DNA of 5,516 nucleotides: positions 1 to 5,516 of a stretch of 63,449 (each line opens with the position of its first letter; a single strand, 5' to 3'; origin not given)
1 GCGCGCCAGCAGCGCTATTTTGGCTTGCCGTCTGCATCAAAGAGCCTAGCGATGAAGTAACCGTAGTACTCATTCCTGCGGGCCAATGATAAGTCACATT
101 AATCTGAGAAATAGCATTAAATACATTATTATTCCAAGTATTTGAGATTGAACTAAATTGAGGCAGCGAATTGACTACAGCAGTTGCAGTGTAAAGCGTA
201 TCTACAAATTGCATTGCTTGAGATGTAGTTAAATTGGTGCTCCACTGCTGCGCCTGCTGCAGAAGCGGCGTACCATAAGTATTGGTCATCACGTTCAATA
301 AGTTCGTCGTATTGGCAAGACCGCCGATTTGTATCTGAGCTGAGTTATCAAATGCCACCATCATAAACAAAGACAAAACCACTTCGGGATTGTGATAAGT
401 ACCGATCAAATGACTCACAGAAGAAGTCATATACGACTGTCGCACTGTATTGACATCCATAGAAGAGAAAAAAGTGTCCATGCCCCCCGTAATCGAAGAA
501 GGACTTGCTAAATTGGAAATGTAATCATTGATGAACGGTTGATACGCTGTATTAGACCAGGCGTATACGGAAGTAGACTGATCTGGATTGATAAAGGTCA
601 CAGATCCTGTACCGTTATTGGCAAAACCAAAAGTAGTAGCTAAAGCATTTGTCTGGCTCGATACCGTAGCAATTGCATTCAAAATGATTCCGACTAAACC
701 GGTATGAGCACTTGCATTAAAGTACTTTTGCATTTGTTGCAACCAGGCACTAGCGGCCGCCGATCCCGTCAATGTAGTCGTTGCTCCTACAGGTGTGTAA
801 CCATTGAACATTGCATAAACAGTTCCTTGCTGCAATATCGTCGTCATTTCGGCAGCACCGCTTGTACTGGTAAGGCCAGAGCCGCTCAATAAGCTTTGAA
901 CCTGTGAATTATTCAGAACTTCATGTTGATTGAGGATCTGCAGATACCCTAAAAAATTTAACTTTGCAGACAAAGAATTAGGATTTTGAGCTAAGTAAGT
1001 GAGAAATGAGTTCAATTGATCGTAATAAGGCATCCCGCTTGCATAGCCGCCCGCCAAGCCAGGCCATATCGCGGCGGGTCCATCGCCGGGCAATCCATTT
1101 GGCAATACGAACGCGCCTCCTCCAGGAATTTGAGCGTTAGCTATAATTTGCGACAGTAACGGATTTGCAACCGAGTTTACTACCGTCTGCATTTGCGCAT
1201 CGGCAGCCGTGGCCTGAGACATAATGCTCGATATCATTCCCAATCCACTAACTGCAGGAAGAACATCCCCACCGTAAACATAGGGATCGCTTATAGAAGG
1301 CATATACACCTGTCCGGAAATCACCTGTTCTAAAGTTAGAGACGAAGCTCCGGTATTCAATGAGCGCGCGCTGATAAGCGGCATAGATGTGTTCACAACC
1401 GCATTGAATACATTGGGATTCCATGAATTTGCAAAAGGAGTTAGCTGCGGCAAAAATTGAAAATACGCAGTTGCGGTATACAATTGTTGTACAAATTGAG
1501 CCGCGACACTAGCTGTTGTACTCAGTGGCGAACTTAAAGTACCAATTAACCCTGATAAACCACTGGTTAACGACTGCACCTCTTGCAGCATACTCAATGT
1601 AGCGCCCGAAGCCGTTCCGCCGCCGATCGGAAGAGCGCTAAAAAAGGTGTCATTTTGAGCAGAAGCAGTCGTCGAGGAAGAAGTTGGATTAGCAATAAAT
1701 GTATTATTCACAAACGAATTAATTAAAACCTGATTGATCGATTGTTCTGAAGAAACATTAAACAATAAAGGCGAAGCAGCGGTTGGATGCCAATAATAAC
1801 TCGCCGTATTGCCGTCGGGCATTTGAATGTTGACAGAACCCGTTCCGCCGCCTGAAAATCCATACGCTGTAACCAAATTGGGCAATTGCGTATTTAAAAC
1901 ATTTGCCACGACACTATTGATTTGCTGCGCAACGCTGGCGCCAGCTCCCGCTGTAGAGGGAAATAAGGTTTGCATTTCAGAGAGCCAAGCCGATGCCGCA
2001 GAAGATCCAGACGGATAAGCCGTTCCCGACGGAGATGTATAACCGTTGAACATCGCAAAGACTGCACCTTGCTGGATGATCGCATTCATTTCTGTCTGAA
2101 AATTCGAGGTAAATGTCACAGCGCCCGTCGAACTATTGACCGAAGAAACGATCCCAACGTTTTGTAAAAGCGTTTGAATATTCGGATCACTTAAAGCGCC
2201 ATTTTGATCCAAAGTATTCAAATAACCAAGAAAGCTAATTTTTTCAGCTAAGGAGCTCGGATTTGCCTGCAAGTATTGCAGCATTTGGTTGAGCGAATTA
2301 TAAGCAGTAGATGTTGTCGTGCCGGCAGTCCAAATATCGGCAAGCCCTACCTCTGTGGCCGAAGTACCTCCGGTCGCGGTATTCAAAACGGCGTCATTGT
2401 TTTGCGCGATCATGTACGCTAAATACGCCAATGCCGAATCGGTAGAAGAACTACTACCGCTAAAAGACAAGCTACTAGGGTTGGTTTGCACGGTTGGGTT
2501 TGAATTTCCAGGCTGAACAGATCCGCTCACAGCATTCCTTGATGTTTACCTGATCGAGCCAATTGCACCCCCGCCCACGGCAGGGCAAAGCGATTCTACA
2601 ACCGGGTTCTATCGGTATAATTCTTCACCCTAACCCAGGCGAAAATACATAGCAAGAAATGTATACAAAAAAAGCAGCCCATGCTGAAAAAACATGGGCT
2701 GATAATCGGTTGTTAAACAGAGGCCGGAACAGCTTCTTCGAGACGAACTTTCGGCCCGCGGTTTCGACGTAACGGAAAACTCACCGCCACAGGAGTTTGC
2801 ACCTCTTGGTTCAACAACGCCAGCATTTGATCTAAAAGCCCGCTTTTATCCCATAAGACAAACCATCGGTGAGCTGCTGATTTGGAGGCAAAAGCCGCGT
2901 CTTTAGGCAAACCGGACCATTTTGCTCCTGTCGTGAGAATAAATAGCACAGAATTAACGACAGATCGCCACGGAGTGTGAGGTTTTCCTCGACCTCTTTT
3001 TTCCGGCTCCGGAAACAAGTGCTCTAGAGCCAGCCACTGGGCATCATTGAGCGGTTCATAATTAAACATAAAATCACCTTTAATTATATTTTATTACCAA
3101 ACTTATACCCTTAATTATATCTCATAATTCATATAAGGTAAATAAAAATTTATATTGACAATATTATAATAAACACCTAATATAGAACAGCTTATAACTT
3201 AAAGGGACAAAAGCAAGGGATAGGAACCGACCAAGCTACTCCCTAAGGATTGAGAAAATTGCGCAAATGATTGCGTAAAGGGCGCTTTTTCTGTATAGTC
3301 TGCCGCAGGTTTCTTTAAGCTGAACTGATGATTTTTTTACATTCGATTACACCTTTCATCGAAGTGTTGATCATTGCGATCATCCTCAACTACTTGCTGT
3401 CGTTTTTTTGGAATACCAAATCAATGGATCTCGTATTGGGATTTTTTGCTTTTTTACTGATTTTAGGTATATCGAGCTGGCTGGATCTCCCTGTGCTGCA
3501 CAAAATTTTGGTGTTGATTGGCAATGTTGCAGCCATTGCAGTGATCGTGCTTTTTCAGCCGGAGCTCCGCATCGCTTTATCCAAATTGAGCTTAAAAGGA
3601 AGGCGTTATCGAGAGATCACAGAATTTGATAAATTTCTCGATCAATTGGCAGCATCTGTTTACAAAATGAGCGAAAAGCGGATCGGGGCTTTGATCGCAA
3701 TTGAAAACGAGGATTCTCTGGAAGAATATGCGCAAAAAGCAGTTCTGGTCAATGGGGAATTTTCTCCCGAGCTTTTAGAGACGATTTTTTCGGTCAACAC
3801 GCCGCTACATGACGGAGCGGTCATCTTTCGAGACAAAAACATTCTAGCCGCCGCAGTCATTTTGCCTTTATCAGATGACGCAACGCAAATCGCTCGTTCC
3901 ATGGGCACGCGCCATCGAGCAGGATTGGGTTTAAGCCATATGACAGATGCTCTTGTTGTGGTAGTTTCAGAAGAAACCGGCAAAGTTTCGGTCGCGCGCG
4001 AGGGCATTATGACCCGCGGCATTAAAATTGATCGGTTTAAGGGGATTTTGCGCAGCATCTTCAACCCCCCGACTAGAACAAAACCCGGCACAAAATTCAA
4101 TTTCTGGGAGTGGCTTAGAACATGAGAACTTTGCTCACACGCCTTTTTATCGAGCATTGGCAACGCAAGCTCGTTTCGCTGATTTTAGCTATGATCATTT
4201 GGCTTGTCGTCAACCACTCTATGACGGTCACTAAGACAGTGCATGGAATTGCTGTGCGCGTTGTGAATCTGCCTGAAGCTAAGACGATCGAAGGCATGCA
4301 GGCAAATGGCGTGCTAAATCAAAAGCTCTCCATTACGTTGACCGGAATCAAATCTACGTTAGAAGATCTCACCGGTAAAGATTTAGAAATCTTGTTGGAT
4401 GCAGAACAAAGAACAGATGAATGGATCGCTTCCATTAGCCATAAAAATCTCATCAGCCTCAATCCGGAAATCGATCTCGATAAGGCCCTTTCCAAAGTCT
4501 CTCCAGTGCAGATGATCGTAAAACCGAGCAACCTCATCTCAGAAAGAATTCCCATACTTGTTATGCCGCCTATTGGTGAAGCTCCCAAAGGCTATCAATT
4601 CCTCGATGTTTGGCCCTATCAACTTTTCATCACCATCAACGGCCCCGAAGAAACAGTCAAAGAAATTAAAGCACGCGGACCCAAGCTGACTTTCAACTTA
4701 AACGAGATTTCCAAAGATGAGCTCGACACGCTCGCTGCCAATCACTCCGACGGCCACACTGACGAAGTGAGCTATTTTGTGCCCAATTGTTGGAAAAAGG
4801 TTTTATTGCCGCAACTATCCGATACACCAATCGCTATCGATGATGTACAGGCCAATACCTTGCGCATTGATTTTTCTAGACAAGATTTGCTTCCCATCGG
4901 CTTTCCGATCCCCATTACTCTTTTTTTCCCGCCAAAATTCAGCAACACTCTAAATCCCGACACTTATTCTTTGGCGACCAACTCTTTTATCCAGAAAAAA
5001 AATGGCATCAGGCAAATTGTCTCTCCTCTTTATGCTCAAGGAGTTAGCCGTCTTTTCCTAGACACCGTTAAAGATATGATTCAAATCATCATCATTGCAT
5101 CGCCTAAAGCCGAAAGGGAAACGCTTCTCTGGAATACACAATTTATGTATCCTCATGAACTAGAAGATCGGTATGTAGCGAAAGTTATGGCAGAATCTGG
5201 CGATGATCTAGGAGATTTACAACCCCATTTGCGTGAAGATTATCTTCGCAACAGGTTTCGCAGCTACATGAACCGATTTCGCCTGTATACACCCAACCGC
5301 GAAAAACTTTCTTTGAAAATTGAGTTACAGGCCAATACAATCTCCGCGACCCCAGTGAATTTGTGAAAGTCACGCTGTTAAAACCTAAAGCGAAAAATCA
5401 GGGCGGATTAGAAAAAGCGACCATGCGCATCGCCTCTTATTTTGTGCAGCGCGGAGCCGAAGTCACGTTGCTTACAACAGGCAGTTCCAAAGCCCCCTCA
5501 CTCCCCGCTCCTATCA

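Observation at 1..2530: Hidden open-ended ORF: giant repeat protein missing from the ORF track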

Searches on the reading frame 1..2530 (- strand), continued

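Call 98: list_cluster_members(proteins=[P0018, P0020, P0024, P0028, P0029, P0030, P0031, P0033, P0034, P0037])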
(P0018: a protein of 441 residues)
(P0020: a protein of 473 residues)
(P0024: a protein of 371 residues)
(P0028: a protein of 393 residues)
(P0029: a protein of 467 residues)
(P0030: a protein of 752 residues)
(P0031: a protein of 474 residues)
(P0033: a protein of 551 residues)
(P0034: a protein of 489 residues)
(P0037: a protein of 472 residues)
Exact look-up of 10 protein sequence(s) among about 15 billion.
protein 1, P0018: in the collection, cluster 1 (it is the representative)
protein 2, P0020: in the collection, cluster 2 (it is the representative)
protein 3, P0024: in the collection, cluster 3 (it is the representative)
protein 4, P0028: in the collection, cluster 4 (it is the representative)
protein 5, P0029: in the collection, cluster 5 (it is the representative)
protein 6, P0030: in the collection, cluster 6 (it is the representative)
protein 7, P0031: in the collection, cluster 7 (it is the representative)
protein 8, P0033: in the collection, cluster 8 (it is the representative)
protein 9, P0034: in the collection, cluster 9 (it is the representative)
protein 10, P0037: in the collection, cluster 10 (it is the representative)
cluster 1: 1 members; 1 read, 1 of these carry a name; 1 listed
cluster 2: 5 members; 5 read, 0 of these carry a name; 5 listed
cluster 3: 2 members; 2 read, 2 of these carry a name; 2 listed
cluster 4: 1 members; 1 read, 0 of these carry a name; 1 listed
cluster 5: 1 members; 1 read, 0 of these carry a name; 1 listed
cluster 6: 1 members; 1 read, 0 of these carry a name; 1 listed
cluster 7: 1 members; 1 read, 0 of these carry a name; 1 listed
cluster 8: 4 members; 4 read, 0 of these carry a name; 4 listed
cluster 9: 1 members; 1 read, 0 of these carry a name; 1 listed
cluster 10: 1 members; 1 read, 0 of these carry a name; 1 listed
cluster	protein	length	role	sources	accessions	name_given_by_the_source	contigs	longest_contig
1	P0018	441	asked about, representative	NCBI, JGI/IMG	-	hypothetical protein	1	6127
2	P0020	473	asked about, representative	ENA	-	-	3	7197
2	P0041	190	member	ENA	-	-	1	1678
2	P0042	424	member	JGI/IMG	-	-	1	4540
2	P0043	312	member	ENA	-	-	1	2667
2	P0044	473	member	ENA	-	-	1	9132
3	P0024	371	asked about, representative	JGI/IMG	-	hypothetical protein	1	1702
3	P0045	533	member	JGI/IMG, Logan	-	hypothetical protein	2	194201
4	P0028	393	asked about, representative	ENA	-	-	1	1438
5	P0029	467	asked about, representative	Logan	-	-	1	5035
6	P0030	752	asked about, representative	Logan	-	-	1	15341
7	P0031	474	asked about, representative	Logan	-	-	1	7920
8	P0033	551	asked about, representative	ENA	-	-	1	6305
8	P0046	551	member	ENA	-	-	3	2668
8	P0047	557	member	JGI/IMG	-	-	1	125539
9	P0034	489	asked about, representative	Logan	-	-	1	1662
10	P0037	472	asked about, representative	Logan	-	-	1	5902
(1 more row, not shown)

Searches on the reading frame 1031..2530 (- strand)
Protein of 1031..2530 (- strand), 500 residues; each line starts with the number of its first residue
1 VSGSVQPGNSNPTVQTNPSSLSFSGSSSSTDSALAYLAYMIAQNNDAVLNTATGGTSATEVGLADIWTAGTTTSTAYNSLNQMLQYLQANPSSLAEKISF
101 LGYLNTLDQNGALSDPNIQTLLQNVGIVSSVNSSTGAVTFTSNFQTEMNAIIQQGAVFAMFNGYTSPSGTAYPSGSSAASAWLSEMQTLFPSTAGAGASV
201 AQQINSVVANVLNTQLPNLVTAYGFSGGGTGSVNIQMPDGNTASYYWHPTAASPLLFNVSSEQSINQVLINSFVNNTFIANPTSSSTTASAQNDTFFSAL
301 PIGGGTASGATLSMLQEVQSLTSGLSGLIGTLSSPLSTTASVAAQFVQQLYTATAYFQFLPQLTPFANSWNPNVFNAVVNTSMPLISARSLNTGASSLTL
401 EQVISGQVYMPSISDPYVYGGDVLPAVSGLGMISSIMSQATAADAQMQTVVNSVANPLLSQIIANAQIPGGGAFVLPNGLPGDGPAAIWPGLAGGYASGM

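Call 80: predict_structure(alignment_id=A6)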
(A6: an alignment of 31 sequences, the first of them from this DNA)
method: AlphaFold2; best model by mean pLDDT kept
length: 500 residues; sequences in the alignment: 31
mean_pLDDT: 69.6   pTM: 0.72
mean pLDDT of the five models: 69.6, 69.3, 68.7, 65.0, 62.8
residues with pLDDT >= 90: 107; 70-90: 180; 50-70: 99; < 50: 114
segments of 3 or more residues with pLDDT < 50: 1-32, 43-66, 388-390, 409-427, 468-500
pLDDT, mean of each block of 10 residues (from residue 1): 33 34 38 51 38 30 46 85 87 86 87 91 95 90 94 94 91 96 92 78 94 95 89 89 87 67 86 82 58 80 62 74 76 58 78 87 80 86 61 65 61 41 42 61 70 73 60 30 28 25
secondary structure, 60 per line:
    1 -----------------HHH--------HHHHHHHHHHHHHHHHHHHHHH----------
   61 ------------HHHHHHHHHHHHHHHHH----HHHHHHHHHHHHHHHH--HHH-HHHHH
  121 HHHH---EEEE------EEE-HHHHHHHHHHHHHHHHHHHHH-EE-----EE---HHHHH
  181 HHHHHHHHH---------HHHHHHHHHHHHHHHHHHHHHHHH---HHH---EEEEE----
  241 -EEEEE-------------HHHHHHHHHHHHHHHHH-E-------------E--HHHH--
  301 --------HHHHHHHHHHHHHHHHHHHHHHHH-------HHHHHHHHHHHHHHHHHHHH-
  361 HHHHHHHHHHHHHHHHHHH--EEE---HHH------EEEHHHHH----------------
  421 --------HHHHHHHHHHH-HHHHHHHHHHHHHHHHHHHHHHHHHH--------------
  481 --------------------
elements in order: H29-50 H73-89 H94-109 H116-124 E128-131 E138-140 H142-162 H176-189 H199-222 E232-236 E242-246 H260-276 H295-298 H309-332 H340-359 H361-379 E382-384 E397-399 H400-404 H429-439 H441-466
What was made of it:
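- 2333..2530 (-): N-terminal region, aa 1-66: Ser/Thr/Asn-rich and predicted disordered, with one helix (aa 29-50). Candidate secretion-signal and chaperone-binding region. AlphaFold pLDDT is below 50 for aa 1-32 and 43-66 (call 80).
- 1025..1396 (-): Junction (aa 379-502): decayed C-terminal tail of unit 1 fused to the N-terminal leader of unit 2. Low-confidence helices at aa 429-466 (call 80).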

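Call 82: fold_search(model_id=the predicted structure, library=pdb)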
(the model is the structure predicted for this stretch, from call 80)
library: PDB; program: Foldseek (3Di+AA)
matches with E <= 10: 84; with E <= 0.001: 0
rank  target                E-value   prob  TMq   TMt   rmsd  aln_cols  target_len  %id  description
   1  7mbx_R                7.6e-01  0.06  0.10  0.14  25.5       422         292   10  Human Cholecystokinin 1 receptor (CCK1R) Gs complex (released 2021-05-26)
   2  6dry                  8.0e-01  0.16  0.18  0.21  22.3       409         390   10  Structural Determinants of Activation and Biased Agonism at the 5-HT2B Receptor (released 2018-08-29)
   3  5l7i_B                1.1e+00  0.04  0.10  0.09  24.8       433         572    9  Structure of human Smoothened in complex with Vismodegib (released 2016-07-20)
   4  6tq9_A                1.1e+00  0.05  0.09  0.13  25.7       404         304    9  Crystal structure of the Orexin-1 receptor in complex with SB-408124 (released 2020-01-01)
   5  9g6c_A                1.2e+00  0.04  0.12  0.10  23.1       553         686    9  CLC7/OSTM1 complex with bound PIP2 lipid (released 2025-07-30)
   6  4kf7                  1.2e+00  0.06  0.13  0.07  20.9       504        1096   10  Nup188(aa1-1160) from Myceliophthora thermophila (released 2013-06-19)
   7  7jq9                  1.6e+00  0.04  0.13  0.05  27.1       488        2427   12  Cryo-EM structure of human HUWE1 (released 2021-07-28)
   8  5t8v                  2.1e+00  0.03  0.10  0.05  22.6       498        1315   11  Chaetomium thermophilum cohesin loader SCC2, C-terminal fragment (released 2016-10-19)
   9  5l7i_A                2.3e+00  0.08  0.16  0.15  23.9       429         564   10  Structure of human Smoothened in complex with Vismodegib (released 2016-07-20)
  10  2xo7_A                2.3e+00  0.02  0.10  0.09  23.1       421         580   10  Crystal structure of a dA:O-allylhydroxylamine-dC basepair in complex with fragment DNA polymerase I from Bacillus ste (released 2010-09-15)
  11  5tvn                  2.6e+00  0.09  0.18  0.22  22.8       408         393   10  Crystal structure of the LSD-bound 5-HT2B receptor (released 2017-02-01)
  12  9sob_T                2.6e+00  0.01  0.07  0.06  22.4       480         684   12  Structural Model of the Nuclear Pore Complex in Arabidopsis thaliana (released 2025-11-05)
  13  7m2w_F                2.7e+00  0.02  0.11  0.09  30.7       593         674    9  Engineered disulfide cross-linked closed conformation of the Yeast gamma-TuRC(SS) (released 2021-05-12)
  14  8u71_A                2.8e+00  0.03  0.11  0.06  24.4       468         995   10  Structure of sea urchin SLC9C1 at pH 8 in Na+ (released 2025-03-26)
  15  9bkk_R                2.8e+00  0.02  0.09  0.13  24.6       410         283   10  Cholecystokinin 1 receptor (CCK1R) sterol 7M mutant, Gq chimera (mGsqi) complex (released 2024-05-22)
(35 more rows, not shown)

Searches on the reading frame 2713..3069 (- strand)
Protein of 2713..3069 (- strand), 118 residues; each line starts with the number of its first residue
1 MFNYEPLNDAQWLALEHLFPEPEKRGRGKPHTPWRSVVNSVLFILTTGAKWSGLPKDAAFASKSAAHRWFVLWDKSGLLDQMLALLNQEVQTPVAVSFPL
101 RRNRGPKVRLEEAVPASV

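Call 6: search_protein_families(library=pfam, proteins=[window:2713-3069:-], max_evalue=0.01)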
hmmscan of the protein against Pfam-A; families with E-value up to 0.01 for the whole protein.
window:2713-3069:- (118 aa): 1 family
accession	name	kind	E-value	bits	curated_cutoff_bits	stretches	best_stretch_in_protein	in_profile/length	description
PF13340.11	DUF4096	-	4e-19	69.1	34.3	1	7-82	1-75/76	Putative transposase of IS4/5 family (DUF4096)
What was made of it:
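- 2713..3069 (-): 118-aa stand-alone DUF4096 gene (the N-terminal part of an IS5-type transposase). It is a conserved neighbour of the family gene. Pfam DUF4096, E 4e-19 (call 6).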

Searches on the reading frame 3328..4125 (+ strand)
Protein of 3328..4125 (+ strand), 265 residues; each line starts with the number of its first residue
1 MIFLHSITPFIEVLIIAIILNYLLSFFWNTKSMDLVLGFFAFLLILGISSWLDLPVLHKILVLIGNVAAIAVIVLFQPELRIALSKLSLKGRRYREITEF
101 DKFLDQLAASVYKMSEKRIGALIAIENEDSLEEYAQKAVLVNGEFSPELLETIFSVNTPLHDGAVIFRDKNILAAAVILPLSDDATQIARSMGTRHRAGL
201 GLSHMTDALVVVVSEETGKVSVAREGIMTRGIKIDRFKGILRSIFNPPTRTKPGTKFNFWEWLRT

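Call 6: search_protein_families(library=pfam, proteins=[window:3328-4125:+], max_evalue=0.01)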
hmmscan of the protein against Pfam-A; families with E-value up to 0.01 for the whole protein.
window:3328-4125:+ (265 aa): 2 families
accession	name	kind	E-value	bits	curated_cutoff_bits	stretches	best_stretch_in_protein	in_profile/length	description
PF02457.21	DAC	-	4.2e-40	136.5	27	1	110-226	3-117/119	DisA bacterial checkpoint controller nucleotide-binding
PF19293.4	CdaA_N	-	3.7e-06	27.5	23.8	1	3-79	3-80/81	CdaA N-terminal transmembrane domain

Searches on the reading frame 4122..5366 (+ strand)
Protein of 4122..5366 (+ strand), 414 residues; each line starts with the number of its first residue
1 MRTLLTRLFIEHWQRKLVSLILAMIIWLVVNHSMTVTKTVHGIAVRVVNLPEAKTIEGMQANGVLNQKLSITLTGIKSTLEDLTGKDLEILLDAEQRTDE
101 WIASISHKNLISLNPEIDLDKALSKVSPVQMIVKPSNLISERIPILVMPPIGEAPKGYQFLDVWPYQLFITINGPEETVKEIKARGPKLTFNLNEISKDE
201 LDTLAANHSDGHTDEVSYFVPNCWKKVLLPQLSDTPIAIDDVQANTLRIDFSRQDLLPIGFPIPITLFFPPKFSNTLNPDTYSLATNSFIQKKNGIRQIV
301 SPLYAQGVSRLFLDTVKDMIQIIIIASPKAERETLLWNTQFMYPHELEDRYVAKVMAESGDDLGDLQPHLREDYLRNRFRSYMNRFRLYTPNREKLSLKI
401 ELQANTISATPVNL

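Call 6: search_protein_families(library=pfam, proteins=[window:4122-5366:+], max_evalue=0.01)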
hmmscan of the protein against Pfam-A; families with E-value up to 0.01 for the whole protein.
window:4122-5366:+ (414 aa): 1 family
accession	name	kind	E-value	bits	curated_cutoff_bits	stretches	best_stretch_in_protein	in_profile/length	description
PF07949.17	YbbR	-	0.0003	21.5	22.3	0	152-199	10-56/81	YbbR-like protein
